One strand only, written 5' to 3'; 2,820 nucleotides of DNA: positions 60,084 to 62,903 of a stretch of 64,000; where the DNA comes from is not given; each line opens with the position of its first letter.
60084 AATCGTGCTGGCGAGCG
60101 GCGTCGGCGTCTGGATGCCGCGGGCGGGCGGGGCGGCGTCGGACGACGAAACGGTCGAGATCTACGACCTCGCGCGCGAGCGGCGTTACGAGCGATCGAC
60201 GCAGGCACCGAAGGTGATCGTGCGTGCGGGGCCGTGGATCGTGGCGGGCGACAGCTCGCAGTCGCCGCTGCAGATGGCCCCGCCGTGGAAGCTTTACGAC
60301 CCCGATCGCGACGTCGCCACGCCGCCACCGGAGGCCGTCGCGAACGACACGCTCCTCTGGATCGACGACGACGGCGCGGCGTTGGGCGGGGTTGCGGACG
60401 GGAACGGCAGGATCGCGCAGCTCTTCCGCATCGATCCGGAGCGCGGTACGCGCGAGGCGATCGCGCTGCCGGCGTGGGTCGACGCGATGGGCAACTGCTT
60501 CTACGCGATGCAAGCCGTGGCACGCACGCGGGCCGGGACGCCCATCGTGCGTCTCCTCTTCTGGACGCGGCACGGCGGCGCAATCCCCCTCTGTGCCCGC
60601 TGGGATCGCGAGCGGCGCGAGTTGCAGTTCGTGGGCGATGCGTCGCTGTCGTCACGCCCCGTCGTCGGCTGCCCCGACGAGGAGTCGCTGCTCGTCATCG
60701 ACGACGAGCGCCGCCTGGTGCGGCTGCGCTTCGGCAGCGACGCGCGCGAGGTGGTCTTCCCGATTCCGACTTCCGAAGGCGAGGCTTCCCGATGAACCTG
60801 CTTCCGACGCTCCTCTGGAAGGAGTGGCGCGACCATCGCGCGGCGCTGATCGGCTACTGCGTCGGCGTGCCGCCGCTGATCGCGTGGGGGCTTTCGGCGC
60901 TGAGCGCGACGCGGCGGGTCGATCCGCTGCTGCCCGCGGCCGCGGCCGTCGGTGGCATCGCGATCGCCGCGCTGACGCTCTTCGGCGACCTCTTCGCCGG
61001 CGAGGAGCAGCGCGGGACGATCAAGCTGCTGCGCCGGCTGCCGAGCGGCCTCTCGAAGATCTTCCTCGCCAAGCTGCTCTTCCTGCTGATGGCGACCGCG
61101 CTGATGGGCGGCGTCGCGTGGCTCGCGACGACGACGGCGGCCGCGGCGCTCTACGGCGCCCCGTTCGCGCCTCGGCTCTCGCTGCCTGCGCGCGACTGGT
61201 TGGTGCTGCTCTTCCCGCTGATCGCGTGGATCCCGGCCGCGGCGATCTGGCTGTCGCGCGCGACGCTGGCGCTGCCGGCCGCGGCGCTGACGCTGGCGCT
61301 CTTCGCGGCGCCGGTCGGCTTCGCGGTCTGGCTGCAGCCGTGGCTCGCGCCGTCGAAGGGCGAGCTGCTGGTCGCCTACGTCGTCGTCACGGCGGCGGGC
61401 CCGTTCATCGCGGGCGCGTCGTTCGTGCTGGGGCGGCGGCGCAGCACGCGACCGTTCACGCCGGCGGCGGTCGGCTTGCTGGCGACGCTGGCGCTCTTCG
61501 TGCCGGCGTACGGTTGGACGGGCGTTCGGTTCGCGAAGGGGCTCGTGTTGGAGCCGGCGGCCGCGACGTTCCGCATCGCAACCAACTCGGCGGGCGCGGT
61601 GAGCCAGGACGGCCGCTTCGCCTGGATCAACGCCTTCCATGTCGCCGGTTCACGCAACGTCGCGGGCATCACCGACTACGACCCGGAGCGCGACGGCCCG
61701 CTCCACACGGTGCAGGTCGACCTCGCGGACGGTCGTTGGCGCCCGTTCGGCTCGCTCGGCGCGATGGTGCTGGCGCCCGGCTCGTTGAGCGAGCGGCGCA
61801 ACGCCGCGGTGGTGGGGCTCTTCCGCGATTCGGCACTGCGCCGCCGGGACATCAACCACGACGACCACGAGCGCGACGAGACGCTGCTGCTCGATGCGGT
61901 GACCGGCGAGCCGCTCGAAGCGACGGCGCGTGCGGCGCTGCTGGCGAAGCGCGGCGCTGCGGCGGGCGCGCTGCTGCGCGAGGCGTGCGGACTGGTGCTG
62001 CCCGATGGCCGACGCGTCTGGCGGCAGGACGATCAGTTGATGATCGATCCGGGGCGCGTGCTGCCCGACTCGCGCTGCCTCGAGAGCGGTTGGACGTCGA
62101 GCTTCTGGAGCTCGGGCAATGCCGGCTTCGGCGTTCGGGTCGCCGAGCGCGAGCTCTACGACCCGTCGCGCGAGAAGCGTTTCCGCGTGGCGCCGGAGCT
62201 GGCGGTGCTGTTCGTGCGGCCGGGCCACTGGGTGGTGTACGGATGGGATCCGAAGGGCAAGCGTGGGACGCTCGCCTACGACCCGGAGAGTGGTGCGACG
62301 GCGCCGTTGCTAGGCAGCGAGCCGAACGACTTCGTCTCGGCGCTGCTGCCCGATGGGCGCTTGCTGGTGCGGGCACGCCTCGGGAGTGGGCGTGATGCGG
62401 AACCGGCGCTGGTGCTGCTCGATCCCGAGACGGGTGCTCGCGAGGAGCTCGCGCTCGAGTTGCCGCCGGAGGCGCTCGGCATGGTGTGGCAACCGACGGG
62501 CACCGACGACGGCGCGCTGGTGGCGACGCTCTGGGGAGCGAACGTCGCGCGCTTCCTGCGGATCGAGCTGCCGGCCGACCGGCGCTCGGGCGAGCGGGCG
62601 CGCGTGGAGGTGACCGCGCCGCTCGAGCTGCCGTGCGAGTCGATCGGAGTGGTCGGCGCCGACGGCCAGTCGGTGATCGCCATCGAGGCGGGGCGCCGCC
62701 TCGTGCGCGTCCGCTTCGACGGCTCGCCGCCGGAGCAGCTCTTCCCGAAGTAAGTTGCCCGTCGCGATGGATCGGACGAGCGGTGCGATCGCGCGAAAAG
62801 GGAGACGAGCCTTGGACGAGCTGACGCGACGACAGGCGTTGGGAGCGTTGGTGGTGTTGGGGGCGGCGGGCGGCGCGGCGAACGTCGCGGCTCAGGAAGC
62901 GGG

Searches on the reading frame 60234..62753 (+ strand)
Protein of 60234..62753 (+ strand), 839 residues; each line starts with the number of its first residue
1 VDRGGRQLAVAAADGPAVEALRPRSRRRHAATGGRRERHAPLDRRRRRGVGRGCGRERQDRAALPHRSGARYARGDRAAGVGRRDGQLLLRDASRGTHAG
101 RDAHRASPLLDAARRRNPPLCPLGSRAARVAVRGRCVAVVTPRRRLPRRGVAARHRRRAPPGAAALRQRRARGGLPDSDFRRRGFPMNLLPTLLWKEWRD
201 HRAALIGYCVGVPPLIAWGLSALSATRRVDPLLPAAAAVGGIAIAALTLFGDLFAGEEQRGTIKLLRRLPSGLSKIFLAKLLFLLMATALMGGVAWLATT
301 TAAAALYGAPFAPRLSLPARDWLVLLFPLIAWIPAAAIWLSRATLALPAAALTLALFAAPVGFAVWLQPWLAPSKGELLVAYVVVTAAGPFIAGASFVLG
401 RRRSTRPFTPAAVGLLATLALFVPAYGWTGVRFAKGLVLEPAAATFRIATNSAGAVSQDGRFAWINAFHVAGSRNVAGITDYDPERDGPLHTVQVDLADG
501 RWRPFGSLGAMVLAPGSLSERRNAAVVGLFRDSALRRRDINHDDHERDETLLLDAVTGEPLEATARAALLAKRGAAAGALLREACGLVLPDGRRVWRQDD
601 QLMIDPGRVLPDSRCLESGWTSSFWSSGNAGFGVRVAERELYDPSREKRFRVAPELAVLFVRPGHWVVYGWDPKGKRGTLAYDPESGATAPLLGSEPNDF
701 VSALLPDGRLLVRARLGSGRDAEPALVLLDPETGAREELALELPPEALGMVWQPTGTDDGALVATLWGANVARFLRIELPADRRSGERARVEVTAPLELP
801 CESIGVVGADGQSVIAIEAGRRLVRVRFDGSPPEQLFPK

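Call 18: search_protein_families(library=pfam, proteins=[window:60234-62753:+], max_evalue=0.01)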
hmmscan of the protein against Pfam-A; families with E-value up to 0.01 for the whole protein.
window:60234-62753:+ (839 aa): 2 families
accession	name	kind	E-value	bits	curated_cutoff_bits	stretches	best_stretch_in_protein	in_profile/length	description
PF12730.13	ABC2_membrane_4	-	1.3e-05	25.7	27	1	249-347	67-167/179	ABC-2 family transporter protein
PF12679.13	ABC2_membrane_2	-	0.0036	17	27.2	1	242-434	78-279/283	ABC-2 family transporter protein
